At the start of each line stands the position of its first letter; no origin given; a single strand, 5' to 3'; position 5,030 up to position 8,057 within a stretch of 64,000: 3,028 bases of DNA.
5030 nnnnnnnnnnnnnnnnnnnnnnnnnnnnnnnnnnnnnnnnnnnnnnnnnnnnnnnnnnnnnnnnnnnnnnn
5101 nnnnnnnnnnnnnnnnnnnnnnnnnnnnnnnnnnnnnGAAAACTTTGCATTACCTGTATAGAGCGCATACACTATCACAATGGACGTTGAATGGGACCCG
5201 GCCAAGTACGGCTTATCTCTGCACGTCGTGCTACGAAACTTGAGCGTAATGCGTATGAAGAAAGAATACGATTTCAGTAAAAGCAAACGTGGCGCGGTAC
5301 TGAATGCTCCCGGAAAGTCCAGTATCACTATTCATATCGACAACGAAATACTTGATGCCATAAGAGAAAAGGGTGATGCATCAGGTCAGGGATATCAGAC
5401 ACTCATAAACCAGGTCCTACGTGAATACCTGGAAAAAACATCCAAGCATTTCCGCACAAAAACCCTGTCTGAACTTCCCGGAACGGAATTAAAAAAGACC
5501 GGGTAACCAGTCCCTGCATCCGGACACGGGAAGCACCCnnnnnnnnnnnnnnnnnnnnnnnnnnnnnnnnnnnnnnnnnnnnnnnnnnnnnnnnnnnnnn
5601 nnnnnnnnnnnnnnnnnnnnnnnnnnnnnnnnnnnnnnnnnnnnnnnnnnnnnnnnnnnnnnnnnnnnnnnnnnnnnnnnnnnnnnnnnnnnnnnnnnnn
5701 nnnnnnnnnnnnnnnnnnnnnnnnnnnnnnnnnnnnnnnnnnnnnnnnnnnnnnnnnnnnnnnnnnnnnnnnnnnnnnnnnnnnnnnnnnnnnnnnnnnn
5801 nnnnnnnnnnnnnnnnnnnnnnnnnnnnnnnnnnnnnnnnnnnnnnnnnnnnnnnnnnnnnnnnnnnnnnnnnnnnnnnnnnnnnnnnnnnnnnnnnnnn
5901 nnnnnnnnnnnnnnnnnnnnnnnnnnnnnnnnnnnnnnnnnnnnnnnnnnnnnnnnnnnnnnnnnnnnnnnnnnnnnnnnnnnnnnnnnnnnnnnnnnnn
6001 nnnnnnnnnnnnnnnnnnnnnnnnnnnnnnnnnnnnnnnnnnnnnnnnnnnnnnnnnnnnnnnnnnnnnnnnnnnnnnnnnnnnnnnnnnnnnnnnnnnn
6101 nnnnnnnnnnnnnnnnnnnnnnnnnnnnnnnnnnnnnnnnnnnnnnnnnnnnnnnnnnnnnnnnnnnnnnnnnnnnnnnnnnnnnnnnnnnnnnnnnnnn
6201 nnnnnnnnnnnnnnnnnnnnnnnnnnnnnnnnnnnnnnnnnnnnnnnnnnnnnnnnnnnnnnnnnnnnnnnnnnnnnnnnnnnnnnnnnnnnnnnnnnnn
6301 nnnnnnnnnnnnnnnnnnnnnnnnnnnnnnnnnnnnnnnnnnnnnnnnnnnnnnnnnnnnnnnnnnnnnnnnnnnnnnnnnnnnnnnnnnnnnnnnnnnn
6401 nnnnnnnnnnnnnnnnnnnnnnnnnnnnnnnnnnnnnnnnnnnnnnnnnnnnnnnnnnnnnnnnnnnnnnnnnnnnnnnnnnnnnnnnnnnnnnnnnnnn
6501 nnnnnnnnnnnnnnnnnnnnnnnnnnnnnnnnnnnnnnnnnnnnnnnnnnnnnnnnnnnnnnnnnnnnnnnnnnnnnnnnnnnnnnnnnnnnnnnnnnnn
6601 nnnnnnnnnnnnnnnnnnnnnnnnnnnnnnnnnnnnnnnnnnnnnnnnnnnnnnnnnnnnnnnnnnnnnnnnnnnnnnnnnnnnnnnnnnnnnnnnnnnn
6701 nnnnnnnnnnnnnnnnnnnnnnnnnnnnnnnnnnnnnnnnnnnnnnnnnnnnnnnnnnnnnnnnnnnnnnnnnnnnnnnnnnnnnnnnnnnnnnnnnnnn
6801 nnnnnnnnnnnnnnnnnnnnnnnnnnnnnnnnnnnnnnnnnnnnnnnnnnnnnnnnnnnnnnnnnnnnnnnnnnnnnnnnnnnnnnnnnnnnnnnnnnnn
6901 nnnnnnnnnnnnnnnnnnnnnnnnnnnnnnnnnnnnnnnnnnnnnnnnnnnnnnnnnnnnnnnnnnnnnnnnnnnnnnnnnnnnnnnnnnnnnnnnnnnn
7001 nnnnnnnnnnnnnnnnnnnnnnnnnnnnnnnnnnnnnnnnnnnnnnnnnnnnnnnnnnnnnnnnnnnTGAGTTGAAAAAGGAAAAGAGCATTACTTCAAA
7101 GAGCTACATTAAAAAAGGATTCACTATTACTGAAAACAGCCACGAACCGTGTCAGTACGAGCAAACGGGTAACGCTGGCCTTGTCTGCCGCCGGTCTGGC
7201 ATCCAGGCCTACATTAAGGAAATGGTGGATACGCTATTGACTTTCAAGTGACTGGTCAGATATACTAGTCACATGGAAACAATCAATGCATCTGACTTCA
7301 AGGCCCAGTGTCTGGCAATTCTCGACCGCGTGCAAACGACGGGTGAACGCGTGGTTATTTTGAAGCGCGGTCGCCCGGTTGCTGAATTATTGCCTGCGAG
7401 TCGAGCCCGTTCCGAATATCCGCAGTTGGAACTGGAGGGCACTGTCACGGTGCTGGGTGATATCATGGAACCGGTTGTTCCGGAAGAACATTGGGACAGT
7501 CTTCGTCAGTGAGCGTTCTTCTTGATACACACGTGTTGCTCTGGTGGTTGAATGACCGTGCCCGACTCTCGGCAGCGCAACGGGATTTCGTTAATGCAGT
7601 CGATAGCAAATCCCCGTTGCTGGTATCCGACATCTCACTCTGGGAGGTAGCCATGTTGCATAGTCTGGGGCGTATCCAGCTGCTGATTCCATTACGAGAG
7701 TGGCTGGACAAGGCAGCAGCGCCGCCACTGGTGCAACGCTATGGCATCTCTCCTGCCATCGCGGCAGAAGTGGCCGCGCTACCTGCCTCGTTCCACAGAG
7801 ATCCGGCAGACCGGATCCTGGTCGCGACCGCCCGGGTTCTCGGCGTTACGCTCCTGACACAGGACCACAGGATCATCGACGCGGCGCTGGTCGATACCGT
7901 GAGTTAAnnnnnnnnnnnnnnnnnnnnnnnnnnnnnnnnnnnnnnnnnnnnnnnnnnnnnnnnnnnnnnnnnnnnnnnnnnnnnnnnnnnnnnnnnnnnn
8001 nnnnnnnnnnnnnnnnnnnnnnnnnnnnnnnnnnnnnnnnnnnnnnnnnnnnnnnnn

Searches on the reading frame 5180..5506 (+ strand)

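Call 5: search_protein_families(library=pfam, proteins=[window:5180-5506:+], max_evalue=0.01)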
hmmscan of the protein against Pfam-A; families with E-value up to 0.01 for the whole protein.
window:5180-5506:+ (108 aa): 3 families
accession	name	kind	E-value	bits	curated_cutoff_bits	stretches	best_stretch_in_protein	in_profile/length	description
PF14384.12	BrnA_antitoxin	-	1.4e-10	41.8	26.1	1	36-84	24-68/68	BrnA antitoxin of type II toxin-antitoxin system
PF12441.14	CopG_antitoxin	-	0.00013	23.1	28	1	29-82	23-78/79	CopG antitoxin of type II toxin-antitoxin system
PF01402.27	RHH_1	-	0.0021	18.4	20.5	1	49-86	2-39/39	Ribbon-helix-helix protein, copG family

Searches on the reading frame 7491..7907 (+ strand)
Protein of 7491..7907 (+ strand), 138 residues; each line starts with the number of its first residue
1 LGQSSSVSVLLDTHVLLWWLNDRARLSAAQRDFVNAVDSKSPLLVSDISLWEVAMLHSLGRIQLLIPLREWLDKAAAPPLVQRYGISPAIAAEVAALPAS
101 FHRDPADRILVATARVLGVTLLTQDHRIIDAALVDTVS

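Call 39: search_protein_families(library=pfam, proteins=[window:7491-7907:+], max_evalue=1)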
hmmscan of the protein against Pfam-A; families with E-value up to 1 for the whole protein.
window:7491-7907:+ (138 aa): 1 family
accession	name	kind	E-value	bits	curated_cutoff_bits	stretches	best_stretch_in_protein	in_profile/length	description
PF01850.27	PIN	-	2.6e-14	54.3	23.6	1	9-131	1-117/120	PIN domain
